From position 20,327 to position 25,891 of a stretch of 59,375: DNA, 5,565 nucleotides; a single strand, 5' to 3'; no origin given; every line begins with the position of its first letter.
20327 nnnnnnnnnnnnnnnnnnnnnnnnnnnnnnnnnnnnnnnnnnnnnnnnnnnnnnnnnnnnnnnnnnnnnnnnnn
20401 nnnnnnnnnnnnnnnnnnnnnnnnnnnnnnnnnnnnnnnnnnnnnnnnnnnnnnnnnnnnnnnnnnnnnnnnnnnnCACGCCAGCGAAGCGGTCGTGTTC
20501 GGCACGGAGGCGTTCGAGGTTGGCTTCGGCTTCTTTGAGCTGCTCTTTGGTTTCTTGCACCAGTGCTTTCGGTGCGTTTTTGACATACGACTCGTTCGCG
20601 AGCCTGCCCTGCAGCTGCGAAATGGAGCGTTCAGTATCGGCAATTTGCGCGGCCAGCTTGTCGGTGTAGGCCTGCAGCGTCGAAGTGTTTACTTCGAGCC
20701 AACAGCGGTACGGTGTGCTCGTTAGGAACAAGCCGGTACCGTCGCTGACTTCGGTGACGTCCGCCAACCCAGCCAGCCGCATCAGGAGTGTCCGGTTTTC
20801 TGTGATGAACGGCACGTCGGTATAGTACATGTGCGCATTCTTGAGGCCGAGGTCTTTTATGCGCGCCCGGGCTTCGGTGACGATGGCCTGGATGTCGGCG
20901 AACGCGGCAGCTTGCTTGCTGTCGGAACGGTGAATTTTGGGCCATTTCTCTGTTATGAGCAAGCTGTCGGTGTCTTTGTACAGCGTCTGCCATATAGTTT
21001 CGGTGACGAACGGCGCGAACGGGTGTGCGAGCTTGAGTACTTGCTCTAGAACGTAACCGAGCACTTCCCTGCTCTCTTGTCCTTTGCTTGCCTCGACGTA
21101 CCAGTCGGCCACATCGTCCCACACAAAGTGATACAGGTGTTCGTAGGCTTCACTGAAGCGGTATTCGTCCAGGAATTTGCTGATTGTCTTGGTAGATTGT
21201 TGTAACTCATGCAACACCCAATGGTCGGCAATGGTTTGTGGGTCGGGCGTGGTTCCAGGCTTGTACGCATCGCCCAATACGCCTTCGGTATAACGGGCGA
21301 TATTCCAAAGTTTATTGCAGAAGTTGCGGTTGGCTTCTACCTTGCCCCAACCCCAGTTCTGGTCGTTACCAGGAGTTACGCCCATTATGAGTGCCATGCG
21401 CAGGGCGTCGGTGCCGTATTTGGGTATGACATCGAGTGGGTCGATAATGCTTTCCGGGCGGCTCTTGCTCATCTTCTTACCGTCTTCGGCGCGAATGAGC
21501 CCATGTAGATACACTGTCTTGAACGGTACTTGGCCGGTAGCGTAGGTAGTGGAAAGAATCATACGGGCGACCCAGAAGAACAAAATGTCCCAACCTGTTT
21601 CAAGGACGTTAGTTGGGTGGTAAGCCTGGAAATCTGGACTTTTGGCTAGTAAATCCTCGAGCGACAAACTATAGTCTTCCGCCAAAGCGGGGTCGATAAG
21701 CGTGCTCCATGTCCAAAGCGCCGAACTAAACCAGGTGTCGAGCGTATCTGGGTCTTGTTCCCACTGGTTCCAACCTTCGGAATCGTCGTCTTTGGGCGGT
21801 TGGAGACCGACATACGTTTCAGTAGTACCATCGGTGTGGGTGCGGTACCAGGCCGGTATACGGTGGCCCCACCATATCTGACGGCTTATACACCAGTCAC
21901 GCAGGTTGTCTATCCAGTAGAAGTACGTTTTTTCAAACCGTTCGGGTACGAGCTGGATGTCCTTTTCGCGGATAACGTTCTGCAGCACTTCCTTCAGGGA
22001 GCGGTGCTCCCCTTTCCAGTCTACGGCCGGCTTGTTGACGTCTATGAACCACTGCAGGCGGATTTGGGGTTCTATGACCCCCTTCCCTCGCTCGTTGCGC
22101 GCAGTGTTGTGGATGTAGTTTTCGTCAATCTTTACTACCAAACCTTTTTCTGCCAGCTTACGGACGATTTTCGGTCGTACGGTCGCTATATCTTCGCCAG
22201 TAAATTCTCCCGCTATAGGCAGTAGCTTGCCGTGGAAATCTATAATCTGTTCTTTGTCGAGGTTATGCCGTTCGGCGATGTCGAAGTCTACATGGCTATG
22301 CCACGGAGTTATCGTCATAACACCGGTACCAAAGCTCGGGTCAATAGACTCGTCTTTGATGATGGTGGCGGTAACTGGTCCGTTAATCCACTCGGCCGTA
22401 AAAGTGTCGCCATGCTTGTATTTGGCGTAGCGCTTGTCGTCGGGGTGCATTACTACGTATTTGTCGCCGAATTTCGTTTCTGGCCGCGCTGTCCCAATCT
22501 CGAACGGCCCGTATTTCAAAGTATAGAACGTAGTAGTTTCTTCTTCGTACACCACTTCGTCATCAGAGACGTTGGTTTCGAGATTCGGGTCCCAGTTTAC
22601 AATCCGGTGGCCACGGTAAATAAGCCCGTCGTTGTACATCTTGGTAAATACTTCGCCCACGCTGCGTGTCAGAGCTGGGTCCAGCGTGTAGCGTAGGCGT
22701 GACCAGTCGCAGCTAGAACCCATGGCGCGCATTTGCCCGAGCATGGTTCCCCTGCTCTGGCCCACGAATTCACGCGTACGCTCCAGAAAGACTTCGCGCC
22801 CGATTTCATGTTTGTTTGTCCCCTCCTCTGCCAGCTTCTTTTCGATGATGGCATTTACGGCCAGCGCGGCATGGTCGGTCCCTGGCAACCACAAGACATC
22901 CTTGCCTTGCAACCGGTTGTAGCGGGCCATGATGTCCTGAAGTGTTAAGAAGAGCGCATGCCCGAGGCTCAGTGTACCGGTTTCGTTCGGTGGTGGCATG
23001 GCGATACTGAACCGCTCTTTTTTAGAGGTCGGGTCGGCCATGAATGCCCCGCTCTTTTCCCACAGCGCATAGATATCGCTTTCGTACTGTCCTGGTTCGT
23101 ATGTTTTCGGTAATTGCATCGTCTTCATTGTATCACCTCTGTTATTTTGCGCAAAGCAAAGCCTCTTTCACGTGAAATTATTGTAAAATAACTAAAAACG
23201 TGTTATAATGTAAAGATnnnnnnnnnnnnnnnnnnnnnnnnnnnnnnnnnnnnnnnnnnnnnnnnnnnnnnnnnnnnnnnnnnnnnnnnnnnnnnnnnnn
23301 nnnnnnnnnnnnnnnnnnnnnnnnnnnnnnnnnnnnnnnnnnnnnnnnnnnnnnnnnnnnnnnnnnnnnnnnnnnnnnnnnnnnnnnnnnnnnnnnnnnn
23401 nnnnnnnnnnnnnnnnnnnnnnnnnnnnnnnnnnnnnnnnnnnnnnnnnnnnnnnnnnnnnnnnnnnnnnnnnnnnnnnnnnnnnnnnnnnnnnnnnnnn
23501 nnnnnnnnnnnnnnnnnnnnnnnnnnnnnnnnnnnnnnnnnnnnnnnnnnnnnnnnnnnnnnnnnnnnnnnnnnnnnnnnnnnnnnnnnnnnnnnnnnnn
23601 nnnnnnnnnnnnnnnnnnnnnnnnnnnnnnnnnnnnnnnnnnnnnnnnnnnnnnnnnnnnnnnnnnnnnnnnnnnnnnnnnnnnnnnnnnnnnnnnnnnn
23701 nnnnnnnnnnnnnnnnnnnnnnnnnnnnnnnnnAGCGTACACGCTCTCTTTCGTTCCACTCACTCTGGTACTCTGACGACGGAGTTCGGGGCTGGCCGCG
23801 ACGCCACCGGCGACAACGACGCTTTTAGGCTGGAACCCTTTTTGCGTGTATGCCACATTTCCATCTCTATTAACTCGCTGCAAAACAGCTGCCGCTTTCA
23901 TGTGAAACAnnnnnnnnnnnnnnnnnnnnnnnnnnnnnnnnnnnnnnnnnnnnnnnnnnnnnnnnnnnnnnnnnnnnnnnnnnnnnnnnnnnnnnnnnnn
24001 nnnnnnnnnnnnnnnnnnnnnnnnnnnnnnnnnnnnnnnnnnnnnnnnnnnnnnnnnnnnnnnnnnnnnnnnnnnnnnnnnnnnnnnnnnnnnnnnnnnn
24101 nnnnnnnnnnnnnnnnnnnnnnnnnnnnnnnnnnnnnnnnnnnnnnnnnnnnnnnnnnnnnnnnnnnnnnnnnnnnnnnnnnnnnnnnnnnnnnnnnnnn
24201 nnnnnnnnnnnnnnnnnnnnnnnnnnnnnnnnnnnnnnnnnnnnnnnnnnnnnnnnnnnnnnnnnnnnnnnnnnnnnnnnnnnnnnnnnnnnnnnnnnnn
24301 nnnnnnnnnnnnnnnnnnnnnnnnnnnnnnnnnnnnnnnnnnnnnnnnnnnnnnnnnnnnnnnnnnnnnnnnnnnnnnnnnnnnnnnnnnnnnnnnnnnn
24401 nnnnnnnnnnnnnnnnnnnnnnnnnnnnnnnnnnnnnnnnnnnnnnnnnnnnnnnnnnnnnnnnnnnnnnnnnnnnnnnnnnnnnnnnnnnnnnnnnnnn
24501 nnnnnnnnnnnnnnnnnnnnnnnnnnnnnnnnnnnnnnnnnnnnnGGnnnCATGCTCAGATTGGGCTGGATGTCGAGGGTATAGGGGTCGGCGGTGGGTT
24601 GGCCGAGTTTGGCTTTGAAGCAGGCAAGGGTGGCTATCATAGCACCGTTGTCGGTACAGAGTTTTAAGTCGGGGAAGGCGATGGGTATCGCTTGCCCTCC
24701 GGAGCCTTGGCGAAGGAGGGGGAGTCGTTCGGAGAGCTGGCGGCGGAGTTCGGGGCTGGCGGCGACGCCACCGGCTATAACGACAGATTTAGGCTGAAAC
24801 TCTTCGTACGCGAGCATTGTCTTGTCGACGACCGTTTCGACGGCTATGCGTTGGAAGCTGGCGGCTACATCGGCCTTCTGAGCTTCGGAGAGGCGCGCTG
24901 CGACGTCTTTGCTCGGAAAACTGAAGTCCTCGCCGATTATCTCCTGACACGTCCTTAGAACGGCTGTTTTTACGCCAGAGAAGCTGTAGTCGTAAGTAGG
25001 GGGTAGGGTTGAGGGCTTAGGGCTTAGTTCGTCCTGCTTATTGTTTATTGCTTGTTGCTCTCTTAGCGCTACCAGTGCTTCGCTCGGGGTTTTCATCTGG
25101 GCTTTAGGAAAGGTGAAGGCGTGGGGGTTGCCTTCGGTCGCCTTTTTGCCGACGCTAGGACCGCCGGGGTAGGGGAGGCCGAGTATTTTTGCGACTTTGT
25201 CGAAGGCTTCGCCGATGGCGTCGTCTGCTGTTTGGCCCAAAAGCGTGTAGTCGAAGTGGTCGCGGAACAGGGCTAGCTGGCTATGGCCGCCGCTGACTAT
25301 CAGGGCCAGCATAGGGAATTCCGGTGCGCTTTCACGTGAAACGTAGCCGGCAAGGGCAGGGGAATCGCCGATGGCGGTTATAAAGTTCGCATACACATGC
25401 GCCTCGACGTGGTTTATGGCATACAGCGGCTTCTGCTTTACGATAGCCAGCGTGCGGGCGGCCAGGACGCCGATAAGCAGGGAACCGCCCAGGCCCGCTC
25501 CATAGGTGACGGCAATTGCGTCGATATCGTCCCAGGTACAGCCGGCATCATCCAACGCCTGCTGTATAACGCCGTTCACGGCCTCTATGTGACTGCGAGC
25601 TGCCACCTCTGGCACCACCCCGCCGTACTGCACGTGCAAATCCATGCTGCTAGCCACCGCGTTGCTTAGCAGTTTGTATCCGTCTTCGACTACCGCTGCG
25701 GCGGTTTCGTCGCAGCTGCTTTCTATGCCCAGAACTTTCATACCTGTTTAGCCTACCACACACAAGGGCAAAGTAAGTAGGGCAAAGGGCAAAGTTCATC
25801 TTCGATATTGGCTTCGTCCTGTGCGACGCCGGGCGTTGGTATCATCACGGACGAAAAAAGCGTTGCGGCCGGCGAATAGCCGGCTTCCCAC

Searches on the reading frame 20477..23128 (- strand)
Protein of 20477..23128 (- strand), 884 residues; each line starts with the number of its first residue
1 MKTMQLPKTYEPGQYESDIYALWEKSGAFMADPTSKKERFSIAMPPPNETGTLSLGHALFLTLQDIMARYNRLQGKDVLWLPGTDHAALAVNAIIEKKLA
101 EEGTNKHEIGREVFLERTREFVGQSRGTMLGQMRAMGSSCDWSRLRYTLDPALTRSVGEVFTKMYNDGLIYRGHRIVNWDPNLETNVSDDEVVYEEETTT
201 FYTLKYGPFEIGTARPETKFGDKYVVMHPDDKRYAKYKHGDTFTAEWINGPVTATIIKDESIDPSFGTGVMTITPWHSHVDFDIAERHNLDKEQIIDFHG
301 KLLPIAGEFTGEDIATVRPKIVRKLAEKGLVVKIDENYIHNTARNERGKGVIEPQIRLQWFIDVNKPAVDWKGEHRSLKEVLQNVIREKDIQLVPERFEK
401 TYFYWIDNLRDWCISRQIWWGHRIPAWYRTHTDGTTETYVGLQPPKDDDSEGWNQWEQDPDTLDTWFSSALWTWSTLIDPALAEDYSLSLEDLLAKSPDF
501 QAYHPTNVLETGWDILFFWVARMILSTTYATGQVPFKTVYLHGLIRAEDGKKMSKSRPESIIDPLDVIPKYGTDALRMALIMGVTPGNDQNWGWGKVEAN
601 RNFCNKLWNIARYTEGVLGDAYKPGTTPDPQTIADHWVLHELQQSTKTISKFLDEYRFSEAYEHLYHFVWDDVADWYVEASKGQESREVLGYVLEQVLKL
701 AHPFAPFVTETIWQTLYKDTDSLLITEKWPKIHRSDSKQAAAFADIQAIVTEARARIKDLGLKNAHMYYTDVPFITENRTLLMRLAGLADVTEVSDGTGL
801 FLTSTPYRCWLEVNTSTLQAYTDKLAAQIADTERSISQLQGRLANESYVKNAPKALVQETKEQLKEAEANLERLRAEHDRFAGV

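Call 94: search_protein_families(library=ncbifam, proteins=[window:20477-23128:-], max_evalue=0.00001)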
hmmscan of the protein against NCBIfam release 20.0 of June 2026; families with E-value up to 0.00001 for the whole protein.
window:20477-23128:- (884 aa): 16 families
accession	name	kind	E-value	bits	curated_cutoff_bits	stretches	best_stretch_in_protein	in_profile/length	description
NF004349.1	PRK05729.1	equivalog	2.4e-264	879.6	704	1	8-876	2-858/860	valine--tRNA ligase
TIGR00422.1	valS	equivalog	1.1e-239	797.9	612.1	1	7-864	2-862/863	valine--tRNA ligase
NF011492.0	PRK14900.1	equivalog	8e-193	643.1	1783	1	3-883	6-895/1044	valine--tRNA ligase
NF009687.0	PRK13208.1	equivalog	2e-139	466.2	738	1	3-755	3-743/801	valine--tRNA ligase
TIGR00392.1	ileS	equivalog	5.8e-86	289.4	621.4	2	251-755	308-834/861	isoleucine--tRNA ligase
NF000540.1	alt_ValS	exception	9.5e-69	232.2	900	1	18-757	12-780/827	valine--tRNA ligase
NF008957.0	PRK12300.1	subfamily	3.1e-60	204.2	677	3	537-751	612-814/946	leucine--tRNA ligase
TIGR00395.1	leuS_arch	equivalog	4.8e-51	173.8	648.5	2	538-754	607-814/938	leucine--tRNA ligase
TIGR00396.1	leuS_bact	equivalog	1.7e-37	129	548.4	2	14-193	5-168/843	leucine--tRNA ligase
NF040702.1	ileS_w_GNAT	exception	1.1e-35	122.6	1999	2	255-751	494-989/1100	isoleucine--tRNA ligase, N-acetyltransferase domain-containing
NF000257.1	MupA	exception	5.6e-33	113.8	1900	2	500-718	533-763/1024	mupirocin-resistant isoleucine--tRNA ligase MupA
NF000258.1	MupB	exception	1e-32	113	1900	2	499-720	534-767/1033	mupirocin-resistant isoleucine--tRNA ligase MupB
TIGR00398.1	metG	equivalog_domain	2.5e-25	89.2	336.35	1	536-722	312-507/530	methionine--tRNA ligase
NF008900.0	PRK12267.1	equivalog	3.3e-22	78.8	598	1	498-713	247-470/648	methionine--tRNA ligase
NF001100.0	PRK00133.1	equivalog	3.2e-18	65.6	587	1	378-734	197-520/676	methionine--tRNA ligase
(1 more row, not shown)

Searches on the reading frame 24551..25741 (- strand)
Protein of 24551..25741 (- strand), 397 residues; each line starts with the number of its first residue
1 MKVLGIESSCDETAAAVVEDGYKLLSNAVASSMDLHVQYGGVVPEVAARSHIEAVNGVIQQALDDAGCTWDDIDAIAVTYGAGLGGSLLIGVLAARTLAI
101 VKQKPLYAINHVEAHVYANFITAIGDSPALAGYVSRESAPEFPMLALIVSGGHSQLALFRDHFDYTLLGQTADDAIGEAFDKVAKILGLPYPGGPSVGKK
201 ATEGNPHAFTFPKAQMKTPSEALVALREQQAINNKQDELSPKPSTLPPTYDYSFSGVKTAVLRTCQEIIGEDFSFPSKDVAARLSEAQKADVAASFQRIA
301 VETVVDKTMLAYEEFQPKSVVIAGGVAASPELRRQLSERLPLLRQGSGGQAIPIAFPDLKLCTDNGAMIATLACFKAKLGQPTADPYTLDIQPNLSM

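Call 94: search_protein_families(library=ncbifam, proteins=[window:24551-25741:-], max_evalue=0.00001)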
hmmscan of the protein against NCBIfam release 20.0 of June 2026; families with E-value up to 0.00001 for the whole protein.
window:24551-25741:- (397 aa): 5 families
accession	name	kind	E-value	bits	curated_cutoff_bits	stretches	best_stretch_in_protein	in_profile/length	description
TIGR03723.1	T6A_TsaD_YgjD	equivalog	6.4e-110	367.1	296.1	1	3-376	1-312/314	tRNA (adenosine(37)-N6)-threonylcarbamoyltransferase complex transferase subunit TsaD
TIGR00329.1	gcp_kae1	subfamily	1.8e-88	296.8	207.8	1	4-370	1-305/305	tRNA (adenosine(37)-N6)-threonylcarbamoyltransferase complex transferase subunit TsaD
TIGR03722.2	arch_KAE1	equivalog_domain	5.8e-47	160.4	375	2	3-205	1-183/323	KEOPS complex N(6)-L-threonylcarbamoyladenine synthase Kae1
NF007174.0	PRK09605.1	equivalog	3.9e-42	144.4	447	2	1-205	1-185/535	bifunctional N(6)-L-threonylcarbamoyladenine synthase/serine/threonine protein kinase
TIGR03725.1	T6A_YeaZ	equivalog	1.3e-10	41.6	69.3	1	3-118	1-100/212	tRNA (adenosine(37)-N6)-threonylcarbamoyltransferase complex dimerization subunit type 1 TsaB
